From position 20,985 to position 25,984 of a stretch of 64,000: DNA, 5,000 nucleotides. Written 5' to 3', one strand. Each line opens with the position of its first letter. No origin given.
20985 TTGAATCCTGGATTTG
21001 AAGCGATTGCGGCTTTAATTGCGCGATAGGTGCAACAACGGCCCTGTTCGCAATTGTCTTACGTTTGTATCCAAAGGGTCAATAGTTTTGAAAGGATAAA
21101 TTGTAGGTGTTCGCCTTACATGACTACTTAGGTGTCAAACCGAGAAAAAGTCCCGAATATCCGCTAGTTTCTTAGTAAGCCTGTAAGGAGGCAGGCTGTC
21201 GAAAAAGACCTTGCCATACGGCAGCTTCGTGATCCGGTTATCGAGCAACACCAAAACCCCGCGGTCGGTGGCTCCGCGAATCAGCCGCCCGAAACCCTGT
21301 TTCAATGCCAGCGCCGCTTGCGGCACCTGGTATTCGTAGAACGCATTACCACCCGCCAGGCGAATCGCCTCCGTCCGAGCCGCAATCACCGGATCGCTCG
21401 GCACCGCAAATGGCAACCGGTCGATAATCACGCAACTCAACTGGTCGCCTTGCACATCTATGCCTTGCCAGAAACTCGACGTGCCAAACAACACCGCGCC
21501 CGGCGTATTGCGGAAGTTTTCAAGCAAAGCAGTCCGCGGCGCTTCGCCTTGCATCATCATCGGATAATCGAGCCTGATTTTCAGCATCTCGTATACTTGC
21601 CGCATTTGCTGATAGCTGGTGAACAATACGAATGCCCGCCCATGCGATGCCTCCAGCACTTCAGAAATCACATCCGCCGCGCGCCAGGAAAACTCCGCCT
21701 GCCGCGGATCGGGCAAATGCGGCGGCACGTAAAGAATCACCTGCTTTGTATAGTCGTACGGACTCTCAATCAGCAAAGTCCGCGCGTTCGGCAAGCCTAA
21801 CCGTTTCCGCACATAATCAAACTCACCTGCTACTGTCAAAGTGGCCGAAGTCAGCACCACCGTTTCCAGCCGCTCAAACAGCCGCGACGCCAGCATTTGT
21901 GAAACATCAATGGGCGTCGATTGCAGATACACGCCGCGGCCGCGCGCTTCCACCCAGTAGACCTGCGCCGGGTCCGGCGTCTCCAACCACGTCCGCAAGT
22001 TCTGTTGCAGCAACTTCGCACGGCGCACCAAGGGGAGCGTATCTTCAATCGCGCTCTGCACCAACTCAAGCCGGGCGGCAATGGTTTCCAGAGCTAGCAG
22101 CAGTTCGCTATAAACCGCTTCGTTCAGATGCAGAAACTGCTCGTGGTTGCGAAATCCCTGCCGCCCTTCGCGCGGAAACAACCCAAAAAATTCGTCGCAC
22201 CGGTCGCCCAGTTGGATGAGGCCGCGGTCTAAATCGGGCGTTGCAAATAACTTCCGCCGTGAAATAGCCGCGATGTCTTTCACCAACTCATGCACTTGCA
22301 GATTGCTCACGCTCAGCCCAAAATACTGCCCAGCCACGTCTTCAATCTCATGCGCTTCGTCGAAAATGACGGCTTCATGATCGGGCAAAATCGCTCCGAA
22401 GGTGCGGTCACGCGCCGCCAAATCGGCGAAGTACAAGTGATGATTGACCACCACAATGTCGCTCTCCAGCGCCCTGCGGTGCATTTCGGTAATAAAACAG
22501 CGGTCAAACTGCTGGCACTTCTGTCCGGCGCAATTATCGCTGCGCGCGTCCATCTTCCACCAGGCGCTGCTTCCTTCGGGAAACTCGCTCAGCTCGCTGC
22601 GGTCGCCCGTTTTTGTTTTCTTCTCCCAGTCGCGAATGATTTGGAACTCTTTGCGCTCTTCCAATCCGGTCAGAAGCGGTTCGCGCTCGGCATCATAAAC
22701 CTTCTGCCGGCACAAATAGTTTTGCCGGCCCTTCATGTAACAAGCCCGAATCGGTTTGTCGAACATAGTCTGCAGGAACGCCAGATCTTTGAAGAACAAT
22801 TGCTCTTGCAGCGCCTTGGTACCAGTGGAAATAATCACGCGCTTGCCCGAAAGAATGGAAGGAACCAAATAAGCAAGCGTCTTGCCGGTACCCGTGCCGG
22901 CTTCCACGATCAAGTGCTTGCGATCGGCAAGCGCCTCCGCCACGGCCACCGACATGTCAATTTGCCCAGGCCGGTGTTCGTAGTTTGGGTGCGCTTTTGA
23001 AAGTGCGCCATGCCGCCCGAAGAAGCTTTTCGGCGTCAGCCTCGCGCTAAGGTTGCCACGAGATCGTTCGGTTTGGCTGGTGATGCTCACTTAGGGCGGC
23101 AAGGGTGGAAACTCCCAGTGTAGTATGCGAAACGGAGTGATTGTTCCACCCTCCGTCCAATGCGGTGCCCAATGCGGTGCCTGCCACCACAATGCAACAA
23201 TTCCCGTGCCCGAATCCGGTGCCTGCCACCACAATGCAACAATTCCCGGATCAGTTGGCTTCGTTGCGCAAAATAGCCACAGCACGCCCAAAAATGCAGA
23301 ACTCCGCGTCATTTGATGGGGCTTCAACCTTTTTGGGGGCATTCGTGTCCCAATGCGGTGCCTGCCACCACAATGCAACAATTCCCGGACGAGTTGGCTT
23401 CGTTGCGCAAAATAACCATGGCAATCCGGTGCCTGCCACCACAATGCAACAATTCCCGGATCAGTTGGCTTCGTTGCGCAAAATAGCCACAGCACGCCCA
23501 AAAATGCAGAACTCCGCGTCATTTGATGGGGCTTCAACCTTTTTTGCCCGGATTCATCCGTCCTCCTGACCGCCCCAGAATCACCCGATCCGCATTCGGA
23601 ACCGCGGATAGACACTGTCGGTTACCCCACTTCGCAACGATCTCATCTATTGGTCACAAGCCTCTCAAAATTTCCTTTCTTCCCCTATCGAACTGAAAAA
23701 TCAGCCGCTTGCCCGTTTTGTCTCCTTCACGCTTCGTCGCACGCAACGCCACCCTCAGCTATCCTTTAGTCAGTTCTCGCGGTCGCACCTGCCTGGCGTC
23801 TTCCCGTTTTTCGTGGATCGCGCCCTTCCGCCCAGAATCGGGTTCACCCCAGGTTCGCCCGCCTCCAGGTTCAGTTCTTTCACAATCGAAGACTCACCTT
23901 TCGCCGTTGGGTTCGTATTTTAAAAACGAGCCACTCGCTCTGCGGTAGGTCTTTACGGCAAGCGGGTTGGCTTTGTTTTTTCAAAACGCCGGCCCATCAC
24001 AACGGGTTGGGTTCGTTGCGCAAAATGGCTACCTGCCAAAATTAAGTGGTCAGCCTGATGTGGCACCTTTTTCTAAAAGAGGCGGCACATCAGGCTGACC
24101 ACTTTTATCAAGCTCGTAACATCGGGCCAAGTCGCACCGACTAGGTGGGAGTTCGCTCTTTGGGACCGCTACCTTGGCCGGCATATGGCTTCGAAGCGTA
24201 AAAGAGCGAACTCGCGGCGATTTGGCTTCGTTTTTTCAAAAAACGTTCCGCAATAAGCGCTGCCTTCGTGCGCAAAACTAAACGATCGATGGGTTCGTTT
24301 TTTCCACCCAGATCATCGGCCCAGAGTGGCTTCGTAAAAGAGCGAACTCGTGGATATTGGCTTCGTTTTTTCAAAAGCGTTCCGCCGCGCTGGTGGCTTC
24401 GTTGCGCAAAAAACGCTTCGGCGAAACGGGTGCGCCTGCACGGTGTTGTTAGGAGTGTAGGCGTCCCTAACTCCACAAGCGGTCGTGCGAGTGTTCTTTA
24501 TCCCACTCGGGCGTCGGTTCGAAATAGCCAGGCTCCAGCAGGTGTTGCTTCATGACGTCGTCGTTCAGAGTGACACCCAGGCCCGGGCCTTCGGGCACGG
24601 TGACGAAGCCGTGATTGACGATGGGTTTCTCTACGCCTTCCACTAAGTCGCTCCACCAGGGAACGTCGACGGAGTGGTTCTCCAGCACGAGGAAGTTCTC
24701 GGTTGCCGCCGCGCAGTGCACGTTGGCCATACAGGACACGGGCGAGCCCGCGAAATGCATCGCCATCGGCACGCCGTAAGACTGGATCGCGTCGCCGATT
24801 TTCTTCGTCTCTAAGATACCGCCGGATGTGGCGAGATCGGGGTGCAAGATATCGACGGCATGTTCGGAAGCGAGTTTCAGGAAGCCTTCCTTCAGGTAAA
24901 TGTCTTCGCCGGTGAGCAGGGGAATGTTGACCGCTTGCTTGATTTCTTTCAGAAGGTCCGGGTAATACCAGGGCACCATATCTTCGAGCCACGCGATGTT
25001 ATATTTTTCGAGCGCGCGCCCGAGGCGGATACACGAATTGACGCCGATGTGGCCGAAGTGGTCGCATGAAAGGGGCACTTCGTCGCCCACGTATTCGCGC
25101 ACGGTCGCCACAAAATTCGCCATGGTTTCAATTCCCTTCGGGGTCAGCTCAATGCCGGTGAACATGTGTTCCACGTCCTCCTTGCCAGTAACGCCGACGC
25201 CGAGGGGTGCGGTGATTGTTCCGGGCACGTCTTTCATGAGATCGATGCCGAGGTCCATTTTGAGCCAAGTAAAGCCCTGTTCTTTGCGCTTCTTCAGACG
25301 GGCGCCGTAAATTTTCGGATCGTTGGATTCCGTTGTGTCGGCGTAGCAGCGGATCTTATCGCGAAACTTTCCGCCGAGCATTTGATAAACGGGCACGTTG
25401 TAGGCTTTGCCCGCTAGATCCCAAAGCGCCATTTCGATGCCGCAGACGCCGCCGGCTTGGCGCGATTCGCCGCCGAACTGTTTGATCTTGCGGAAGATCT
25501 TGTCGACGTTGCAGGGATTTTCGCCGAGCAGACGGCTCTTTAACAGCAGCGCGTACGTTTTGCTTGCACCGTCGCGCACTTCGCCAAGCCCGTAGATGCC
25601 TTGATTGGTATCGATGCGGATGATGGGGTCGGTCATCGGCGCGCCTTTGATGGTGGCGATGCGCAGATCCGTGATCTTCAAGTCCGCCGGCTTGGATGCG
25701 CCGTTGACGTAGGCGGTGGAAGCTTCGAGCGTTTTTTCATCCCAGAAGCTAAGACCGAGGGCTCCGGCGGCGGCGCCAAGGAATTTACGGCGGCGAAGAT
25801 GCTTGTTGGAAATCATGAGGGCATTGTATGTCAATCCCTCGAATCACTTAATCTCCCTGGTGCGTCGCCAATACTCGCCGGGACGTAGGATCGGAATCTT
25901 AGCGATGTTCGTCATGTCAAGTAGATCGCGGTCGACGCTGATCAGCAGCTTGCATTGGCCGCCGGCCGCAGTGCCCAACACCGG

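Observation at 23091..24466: A 1.4-kb gene-free, repeat-dense region between dinG and the enolase-family gene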

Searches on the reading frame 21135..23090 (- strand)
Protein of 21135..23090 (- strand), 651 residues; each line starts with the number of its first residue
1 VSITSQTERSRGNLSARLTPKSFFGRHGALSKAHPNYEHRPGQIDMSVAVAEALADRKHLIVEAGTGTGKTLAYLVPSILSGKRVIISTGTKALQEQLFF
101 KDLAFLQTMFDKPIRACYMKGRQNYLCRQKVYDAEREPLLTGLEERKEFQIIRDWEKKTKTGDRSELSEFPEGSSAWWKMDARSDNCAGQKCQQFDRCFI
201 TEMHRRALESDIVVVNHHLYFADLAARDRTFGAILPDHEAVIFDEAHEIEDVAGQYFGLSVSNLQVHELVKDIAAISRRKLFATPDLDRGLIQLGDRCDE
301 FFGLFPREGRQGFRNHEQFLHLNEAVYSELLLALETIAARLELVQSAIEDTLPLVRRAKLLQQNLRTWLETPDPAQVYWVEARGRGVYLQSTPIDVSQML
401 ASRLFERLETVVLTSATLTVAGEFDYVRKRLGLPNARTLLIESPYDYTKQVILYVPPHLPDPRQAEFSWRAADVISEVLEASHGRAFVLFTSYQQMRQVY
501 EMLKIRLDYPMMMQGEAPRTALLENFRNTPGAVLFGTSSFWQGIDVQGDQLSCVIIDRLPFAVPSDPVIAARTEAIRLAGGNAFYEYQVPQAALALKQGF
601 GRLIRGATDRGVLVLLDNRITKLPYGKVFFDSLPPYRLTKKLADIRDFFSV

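Call 25: search_protein_families(library=pfam, proteins=[window:21135-23090:-], max_evalue=0.01)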
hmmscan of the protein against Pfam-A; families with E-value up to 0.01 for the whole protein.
window:21135-23090:- (651 aa): 5 families
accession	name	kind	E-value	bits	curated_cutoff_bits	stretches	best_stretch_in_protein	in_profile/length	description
PF13307.12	Helicase_C_2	-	1.6e-46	158.9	25.3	1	475-635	1-169/170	Helicase C-terminal domain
PF00270.35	DEAD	-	1.4e-12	48.1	26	1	50-107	8-70/167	DEAD/DEAH box helicase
PF04851.21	ResIII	-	9.6e-05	22.8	22.5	0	37-98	2-69/164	Type III restriction enzyme, res subunit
PF06733.21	DEAD_2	-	0.00015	21.9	21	1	99-263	12-169/172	DEAD_2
PF00271.37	Helicase_C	-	0.001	19.7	23.5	0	474-563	5-96/110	Helicase conserved C-terminal domain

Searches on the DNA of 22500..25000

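Call 4: search_rna_families(source=window, start=22500, end=25000, threshold=evalue, max_evalue=1, show_alignments=3)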
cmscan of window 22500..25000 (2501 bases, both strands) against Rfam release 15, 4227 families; matches with E-value up to 1: 2.
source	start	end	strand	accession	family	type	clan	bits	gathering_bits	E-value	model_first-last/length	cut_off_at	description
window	24034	24113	-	RF03575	mir-rL1-14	Gene; miRNA;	-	28.3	60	0.014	1-87/87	no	mir-rL1-14 microRNA precursor family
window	24044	24104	+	RF03575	mir-rL1-14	Gene; miRNA;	-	22.2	60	0.53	13-74/87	no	mir-rL1-14 microRNA precursor family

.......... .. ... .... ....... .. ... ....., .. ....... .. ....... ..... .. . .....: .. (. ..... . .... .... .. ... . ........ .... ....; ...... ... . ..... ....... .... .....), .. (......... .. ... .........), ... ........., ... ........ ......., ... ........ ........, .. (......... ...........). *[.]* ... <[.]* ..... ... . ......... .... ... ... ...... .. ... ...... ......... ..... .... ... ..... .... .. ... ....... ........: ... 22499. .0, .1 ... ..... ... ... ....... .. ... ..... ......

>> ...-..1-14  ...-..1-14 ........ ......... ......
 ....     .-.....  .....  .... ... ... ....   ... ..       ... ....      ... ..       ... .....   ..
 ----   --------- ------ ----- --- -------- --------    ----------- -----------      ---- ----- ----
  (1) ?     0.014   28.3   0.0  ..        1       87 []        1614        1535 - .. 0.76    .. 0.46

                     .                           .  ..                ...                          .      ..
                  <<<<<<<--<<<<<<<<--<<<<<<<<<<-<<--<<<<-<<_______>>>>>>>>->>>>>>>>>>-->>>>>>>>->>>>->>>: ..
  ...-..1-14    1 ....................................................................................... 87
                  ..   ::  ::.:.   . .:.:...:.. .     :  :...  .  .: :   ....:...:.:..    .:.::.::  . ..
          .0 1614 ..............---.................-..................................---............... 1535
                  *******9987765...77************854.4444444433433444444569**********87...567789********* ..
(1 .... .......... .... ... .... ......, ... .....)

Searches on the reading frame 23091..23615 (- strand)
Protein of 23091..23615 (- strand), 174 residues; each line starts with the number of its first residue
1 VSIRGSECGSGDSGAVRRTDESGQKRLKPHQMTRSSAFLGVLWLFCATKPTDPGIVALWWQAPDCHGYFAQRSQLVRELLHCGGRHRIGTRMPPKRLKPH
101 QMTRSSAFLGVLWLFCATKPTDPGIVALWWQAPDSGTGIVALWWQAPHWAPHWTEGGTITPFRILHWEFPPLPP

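Call 25: search_protein_families(library=pfam, proteins=[window:23091-23615:-], max_evalue=0.01)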
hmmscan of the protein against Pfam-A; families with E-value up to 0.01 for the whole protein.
window:23091-23615:- (174 aa): 1 family
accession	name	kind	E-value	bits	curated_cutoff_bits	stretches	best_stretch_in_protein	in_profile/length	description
PF01847.22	VHL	-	0.0076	16.7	21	0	93-123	35-65/82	VHL beta domain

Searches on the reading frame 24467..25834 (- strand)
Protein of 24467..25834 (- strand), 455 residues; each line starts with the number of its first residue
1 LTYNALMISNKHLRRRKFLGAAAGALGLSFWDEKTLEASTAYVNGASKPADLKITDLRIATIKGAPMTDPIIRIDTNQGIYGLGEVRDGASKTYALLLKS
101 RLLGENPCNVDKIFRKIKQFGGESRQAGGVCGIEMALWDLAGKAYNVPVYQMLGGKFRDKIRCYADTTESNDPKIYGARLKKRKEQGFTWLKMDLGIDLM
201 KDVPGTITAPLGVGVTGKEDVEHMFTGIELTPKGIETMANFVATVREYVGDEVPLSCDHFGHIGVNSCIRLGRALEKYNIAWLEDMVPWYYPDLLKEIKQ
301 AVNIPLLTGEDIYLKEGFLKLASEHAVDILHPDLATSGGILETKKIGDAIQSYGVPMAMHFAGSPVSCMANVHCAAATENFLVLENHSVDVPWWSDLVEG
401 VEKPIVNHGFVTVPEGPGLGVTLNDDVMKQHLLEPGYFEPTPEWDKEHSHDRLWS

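Call 25: search_protein_families(library=pfam, proteins=[window:24467-25834:-], max_evalue=0.01)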
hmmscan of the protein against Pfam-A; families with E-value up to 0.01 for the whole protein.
window:24467-25834:- (455 aa): 2 families
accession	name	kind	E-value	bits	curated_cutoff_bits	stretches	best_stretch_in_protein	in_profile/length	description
PF13378.12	MR_MLE_C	-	6e-49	167.2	29.4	1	179-427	5-219/219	Enolase C-terminal domain-like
PF02746.21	MR_MLE_N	-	3e-11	44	22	1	71-154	30-117/117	Mandelate racemase / muconate lactonizing enzyme, N-terminal domain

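Call 35: find_encoding_contigs(protein=window:24467-25834:-, flank=4000, max_places=8)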
Protein window:24467-25834:- (455 aa): no gene with exactly this product is on record in the collection.
